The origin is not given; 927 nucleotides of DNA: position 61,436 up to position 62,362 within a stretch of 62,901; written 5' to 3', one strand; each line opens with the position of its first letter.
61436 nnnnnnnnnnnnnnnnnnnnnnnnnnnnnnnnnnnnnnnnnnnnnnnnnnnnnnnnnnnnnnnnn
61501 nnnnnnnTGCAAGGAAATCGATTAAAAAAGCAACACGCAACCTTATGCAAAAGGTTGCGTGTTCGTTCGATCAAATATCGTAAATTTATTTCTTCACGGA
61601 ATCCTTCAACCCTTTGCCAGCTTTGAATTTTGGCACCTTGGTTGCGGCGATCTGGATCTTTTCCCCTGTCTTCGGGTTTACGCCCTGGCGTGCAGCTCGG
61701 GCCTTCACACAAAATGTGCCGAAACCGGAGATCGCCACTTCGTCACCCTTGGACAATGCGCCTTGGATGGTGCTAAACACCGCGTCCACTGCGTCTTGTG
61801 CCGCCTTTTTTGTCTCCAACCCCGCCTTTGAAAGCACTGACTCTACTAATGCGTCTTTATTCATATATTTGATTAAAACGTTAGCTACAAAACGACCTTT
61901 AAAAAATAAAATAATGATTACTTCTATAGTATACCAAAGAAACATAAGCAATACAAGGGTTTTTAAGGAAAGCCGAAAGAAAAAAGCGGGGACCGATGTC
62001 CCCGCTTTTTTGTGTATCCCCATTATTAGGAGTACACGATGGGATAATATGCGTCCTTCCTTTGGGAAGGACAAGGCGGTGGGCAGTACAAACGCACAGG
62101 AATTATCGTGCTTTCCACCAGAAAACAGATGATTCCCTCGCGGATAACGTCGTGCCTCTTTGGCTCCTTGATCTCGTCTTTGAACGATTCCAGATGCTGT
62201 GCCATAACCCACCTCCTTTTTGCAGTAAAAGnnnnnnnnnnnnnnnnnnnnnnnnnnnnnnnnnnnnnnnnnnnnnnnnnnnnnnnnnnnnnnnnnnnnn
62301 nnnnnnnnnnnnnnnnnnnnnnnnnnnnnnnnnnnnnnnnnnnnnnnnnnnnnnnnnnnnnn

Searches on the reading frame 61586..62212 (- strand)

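Call 63: search_protein_families(library=pfam, max_evalue=0.001, proteins=[window:61586-62212:-])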
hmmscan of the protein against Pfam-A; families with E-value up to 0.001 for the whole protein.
window:61586-62212:- (208 aa): 2 families
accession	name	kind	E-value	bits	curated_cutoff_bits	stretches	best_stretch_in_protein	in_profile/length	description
PF00216.26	Bac_DNA_binding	-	1.3e-31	109.1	22.4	1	117-207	1-90/90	Bacterial DNA-binding protein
PF18291.6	HU-HIG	-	0.00074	20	26.2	1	117-207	32-119/125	HU domain fused to wHTH, Ig, or Glycine-rich motif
